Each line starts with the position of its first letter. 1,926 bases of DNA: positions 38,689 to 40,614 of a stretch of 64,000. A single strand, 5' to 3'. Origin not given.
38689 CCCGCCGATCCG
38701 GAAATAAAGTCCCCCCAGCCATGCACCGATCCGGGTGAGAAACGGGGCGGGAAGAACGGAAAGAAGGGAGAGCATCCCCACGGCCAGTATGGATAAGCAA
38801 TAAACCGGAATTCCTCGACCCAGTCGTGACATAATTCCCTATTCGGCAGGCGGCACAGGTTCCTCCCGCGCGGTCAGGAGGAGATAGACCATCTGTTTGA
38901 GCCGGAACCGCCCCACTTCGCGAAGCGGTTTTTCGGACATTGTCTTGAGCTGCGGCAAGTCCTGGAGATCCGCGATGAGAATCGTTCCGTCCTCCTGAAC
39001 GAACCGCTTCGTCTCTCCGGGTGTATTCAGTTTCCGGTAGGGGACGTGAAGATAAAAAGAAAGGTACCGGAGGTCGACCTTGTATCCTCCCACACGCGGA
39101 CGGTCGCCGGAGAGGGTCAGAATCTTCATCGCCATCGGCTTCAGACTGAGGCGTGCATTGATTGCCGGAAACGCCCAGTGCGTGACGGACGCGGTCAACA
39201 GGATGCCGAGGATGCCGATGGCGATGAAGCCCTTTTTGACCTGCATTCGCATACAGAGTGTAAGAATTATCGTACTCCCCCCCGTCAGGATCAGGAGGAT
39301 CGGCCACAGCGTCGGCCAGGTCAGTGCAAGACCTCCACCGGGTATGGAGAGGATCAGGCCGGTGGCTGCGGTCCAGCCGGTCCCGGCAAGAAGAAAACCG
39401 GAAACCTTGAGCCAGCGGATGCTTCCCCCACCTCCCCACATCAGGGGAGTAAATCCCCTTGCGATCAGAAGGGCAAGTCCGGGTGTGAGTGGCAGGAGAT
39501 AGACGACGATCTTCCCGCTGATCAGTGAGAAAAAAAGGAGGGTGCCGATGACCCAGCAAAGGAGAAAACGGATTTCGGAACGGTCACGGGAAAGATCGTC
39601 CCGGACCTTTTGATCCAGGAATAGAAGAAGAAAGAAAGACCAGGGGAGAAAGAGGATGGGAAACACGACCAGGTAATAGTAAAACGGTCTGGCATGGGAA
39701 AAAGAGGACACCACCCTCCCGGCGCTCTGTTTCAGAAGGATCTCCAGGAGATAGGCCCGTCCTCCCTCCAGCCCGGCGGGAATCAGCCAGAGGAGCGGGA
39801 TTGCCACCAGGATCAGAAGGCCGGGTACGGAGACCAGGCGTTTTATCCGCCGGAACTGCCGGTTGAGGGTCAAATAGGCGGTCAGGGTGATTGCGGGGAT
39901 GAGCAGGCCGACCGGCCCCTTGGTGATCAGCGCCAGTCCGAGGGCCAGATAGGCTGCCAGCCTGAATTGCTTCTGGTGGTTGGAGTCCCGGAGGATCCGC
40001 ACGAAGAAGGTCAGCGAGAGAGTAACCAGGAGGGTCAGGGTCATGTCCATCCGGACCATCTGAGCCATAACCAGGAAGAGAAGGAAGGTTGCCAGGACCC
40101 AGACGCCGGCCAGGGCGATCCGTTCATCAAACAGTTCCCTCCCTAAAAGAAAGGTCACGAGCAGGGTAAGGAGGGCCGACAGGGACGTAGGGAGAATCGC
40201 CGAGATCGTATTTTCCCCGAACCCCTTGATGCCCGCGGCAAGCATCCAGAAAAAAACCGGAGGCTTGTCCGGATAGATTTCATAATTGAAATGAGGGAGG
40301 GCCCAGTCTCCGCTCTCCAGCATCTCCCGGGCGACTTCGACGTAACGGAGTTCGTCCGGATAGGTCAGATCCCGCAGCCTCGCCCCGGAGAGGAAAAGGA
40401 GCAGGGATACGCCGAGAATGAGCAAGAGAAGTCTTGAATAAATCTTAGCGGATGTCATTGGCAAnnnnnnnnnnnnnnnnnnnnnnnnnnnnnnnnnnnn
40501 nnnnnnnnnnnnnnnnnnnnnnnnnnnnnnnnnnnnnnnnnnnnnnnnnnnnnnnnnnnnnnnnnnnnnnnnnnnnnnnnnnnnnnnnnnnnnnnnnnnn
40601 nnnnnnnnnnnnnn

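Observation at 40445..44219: Second, Lgm/Flm-like polyprenyl-P-aminosugar module nested inside the arn block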

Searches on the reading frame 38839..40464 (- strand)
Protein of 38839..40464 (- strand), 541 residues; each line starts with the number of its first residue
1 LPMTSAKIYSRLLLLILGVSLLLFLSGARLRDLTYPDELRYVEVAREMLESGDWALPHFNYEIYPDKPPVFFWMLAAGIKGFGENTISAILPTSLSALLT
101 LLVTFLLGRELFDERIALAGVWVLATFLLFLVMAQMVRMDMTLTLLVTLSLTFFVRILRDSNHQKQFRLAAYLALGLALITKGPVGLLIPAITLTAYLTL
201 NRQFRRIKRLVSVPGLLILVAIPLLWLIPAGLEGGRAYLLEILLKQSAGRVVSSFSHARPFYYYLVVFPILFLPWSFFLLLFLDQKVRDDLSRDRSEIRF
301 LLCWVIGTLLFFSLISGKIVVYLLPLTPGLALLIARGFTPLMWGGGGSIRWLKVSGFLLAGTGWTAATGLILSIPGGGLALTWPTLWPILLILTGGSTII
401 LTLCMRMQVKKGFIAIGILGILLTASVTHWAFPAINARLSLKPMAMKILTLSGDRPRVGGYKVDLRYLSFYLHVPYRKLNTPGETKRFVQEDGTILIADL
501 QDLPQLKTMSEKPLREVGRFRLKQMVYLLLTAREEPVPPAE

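Call 4: search_protein_families(library=pfam, proteins=[window:38839-40464:-], max_evalue=0.001)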
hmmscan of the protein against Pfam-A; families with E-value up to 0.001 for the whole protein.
window:38839-40464:- (541 aa): 2 families
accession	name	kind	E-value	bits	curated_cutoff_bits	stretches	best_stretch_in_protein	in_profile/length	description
PF13231.12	PMT_2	-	1e-21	78.2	26.1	1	66-225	1-159/160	Dolichyl-phosphate-mannose-protein mannosyltransferase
PF02366.24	PMT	-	7.7e-18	65.4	22.7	1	13-228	5-234/245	Dolichyl-phosphate-mannose-protein mannosyltransferase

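Call 5: search_protein_families(library=ncbifam, proteins=[window:38839-40464:-], max_evalue=0.001)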
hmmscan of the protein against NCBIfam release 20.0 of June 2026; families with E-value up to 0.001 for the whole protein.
window:38839-40464:- (541 aa): 1 family
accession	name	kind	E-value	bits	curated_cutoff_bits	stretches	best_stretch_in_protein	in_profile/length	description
NF009784.2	PRK13279.1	equivalog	5.6e-46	157.3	567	1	12-363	6-355/539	lipid IV(A) 4-amino-4-deoxy-L-arabinosyltransferase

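Call 65: search_solved_structures(query=window:38839-40464:-, max_evalue=0.001, show_alignments=2)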
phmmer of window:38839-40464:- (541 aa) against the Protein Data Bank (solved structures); distinct sequences matched with E-value up to 0.001: 1.
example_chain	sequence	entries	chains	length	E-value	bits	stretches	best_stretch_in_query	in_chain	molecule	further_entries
5ezm_A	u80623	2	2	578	1e-28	103.7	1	13-476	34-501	4-amino-4-deoxy-L-arabinose transferase or related glycosyltransferases of PMT family | 4-amino-4-deoxy-L-arabinose (L-Ara4N) transferase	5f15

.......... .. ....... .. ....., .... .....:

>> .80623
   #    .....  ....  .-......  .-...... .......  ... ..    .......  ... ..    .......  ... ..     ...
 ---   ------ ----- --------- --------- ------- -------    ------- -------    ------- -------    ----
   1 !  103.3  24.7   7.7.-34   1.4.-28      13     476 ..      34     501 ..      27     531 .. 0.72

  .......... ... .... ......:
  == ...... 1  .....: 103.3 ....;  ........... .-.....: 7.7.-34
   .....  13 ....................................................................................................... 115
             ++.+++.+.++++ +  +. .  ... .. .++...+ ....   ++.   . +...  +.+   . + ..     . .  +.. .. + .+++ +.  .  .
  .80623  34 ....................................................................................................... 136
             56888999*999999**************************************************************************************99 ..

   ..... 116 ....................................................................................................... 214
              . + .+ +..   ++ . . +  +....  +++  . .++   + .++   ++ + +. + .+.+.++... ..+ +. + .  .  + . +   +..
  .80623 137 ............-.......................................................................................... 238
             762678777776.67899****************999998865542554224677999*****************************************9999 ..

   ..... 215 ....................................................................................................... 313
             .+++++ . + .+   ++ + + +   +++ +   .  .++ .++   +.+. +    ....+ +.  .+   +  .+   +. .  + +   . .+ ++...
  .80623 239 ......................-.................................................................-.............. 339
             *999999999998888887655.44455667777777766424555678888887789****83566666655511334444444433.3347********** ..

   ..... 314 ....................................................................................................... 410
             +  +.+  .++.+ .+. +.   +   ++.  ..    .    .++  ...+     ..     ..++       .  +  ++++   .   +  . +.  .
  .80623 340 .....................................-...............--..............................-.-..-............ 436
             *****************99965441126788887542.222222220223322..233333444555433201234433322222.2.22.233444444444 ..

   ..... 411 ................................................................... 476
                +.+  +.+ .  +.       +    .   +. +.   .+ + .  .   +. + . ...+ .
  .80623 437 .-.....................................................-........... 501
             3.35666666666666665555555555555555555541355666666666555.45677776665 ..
